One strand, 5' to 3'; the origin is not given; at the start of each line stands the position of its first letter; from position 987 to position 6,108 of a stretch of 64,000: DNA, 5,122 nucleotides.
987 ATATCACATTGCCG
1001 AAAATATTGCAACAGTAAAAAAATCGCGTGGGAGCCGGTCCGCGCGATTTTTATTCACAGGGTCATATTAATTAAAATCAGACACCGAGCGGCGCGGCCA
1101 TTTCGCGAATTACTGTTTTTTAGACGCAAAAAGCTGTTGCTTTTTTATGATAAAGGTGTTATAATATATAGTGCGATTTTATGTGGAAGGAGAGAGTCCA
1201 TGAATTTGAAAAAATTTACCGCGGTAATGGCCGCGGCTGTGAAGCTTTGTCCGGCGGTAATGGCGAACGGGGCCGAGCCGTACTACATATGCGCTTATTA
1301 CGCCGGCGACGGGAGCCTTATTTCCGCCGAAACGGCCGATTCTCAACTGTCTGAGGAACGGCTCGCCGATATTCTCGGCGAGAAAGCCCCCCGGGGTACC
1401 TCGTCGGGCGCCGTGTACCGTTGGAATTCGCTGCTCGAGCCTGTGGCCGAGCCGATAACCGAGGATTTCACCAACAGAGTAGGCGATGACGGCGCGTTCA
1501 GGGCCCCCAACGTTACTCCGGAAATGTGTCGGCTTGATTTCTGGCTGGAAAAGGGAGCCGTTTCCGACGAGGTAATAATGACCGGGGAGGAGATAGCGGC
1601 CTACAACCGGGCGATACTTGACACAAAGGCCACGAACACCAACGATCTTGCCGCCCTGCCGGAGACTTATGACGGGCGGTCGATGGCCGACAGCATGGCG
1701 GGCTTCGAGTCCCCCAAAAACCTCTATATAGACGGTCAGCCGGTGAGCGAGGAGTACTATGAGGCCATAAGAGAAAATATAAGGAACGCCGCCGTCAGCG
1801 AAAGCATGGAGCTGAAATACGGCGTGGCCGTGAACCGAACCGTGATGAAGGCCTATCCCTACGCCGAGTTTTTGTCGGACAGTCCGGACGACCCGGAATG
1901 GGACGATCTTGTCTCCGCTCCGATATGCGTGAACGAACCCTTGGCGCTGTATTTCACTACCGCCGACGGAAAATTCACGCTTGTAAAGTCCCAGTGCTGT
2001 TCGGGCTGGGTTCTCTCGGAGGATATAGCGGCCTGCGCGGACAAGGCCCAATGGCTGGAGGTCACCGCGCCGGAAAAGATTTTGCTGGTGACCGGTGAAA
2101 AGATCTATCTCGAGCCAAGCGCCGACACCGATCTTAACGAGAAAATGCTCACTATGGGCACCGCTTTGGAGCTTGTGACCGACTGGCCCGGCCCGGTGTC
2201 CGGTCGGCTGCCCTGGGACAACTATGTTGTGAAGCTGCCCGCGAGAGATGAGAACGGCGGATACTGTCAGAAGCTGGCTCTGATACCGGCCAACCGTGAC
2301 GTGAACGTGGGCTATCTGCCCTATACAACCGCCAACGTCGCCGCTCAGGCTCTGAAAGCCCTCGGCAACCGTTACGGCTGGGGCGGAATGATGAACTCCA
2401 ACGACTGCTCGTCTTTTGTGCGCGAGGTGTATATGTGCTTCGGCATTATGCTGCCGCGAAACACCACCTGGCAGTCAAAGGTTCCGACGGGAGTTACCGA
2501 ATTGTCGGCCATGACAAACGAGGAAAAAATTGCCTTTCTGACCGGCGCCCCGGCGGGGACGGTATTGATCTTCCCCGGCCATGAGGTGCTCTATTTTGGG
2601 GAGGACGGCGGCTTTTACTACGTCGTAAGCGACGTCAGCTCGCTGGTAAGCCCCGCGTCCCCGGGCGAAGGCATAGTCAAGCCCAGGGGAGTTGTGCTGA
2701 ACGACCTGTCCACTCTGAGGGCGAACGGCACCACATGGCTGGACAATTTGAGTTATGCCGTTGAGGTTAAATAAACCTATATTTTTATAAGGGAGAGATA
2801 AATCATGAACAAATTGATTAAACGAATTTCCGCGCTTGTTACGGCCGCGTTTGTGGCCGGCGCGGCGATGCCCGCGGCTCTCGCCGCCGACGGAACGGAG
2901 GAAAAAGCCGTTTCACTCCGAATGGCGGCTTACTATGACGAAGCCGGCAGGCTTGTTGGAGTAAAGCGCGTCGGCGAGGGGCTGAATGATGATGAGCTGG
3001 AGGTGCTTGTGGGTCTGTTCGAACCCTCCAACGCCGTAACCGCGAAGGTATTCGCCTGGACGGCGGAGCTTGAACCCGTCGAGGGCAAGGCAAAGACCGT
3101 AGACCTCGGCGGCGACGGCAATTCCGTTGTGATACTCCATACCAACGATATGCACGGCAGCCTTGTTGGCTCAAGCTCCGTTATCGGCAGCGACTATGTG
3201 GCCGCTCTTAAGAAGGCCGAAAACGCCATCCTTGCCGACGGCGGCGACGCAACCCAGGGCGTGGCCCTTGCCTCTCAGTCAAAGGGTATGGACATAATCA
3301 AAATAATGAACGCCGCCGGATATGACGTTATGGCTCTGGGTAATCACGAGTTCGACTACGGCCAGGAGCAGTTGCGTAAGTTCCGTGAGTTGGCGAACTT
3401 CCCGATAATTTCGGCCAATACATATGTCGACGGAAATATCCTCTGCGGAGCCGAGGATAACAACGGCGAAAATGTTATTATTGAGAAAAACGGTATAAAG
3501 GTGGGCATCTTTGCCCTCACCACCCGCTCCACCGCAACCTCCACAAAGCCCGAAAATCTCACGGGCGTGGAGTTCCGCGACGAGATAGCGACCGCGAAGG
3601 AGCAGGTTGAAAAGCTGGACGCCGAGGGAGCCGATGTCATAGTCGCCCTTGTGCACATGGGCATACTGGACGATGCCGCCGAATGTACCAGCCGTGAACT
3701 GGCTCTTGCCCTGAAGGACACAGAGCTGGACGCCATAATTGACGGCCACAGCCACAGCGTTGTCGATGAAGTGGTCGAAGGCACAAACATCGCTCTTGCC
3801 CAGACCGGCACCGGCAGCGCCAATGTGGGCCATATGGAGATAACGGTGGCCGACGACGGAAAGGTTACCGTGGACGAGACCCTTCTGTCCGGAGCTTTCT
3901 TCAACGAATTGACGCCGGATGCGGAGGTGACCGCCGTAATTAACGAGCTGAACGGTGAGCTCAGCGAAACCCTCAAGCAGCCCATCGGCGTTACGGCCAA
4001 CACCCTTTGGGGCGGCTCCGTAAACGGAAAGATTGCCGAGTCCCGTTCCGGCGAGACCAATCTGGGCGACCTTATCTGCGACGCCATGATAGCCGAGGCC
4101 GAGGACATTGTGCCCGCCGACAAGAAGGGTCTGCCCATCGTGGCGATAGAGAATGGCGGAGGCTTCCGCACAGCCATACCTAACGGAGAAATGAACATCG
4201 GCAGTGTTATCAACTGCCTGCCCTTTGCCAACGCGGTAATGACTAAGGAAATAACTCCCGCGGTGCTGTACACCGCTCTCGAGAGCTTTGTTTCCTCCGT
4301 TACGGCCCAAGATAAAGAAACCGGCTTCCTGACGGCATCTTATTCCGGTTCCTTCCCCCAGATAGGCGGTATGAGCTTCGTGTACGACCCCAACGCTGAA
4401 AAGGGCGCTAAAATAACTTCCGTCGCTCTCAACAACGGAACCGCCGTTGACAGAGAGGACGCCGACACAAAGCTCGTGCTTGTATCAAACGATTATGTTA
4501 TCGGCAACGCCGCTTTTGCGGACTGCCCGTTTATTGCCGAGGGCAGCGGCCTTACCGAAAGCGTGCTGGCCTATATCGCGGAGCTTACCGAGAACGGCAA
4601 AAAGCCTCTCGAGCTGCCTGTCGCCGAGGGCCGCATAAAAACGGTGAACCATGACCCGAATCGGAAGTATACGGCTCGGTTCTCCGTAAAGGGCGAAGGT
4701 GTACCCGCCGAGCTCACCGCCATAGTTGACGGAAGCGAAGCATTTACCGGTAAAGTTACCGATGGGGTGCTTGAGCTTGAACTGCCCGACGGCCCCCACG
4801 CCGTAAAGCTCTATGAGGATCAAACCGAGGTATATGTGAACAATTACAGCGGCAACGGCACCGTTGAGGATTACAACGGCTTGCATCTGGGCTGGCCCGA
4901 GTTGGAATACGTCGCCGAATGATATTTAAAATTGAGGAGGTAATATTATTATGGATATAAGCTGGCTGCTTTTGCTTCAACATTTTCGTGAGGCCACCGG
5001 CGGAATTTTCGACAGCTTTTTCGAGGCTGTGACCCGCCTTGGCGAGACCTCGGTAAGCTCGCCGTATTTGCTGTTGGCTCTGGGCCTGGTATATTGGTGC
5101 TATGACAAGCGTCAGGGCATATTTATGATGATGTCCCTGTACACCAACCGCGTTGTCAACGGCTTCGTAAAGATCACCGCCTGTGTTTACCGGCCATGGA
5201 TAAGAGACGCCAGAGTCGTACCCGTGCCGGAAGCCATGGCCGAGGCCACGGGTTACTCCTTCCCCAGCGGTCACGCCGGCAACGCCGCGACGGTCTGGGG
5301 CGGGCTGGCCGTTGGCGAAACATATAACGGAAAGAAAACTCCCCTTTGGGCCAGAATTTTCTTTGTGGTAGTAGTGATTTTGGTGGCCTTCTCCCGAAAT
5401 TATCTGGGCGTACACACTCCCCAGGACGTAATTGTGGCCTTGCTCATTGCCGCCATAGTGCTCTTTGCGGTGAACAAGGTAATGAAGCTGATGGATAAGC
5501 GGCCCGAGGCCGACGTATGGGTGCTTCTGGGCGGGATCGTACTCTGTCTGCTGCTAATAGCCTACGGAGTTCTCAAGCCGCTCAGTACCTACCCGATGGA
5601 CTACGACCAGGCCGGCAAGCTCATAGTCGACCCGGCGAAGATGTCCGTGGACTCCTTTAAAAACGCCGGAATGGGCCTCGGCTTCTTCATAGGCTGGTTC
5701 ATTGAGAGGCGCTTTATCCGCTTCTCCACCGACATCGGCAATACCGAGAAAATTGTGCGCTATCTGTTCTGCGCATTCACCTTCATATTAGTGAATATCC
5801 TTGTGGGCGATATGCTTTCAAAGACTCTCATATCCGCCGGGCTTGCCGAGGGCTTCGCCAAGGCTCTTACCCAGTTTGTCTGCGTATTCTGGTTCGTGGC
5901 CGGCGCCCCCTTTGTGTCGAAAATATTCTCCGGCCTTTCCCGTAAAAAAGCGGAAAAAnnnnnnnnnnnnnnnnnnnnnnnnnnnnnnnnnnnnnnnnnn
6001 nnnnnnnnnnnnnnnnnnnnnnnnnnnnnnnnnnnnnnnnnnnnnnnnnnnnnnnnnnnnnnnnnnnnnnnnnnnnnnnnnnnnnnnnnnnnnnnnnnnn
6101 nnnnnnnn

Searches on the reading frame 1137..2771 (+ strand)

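Call 82: search_protein_families(library=pfam, proteins=[window:1137-2771:+], max_evalue=0.00001)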
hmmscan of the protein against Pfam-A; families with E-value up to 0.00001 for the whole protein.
window:1137-2771:+ (545 aa): 1 family
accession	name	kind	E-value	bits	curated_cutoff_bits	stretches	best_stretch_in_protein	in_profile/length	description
PF00877.26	NLPC_P60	-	1.5e-08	35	23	1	410-489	1-74/105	NlpC/P60 family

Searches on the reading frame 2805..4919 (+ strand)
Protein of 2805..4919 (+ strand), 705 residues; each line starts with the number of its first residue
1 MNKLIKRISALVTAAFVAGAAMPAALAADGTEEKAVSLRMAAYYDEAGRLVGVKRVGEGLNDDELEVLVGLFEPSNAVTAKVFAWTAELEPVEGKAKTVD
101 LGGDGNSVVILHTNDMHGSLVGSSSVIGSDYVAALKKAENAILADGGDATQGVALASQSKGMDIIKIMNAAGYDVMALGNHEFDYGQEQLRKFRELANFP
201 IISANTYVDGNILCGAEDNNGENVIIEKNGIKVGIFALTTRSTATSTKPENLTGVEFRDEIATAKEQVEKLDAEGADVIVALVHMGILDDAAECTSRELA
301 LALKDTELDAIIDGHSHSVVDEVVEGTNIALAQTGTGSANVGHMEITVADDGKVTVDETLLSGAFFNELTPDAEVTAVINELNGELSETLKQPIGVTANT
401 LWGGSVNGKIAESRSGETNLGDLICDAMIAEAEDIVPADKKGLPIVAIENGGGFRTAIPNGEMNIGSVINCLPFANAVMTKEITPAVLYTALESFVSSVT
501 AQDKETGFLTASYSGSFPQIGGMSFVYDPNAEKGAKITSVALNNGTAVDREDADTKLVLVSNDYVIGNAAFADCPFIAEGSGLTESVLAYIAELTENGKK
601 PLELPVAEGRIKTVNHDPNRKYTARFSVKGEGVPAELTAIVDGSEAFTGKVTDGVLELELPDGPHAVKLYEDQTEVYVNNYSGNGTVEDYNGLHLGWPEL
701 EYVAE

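Call 82: search_protein_families(library=pfam, proteins=[window:2805-4919:+], max_evalue=0.00001)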
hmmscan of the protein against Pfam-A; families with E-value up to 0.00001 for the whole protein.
window:2805-4919:+ (705 aa): 3 families
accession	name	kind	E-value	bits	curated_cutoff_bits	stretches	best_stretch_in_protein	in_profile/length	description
PF02872.23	5_nucleotid_C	-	1.4e-23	84.1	23.6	1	394-564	2-145/158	5'-nucleotidase, C-terminal domain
PF09587.15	PGA_cap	-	5e-11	43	27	1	162-320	67-234/255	Bacterial capsule synthesis protein PGA_cap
PF00149.33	Metallophos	-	1e-10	42.8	21.5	1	110-318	3-190/191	Calcineurin-like phosphoesterase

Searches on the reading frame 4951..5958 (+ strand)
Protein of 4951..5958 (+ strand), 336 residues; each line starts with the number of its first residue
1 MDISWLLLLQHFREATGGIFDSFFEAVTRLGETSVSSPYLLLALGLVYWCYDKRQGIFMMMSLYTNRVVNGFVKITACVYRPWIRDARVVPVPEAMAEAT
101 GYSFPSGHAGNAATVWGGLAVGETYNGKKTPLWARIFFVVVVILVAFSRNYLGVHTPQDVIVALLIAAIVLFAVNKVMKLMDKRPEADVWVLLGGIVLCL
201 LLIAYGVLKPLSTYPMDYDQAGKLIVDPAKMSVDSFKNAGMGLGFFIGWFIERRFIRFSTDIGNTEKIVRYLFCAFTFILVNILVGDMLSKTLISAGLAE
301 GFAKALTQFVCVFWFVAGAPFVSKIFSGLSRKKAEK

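Call 82: search_protein_families(library=pfam, proteins=[window:4951-5958:+], max_evalue=0.00001)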
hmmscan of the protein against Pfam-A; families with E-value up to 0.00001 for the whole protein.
window:4951-5958:+ (336 aa): 1 family
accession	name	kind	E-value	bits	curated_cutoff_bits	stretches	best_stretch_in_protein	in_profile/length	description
PF01569.27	PAP2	-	3.5e-18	66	27.2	1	59-178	5-125/130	PAP2 superfamily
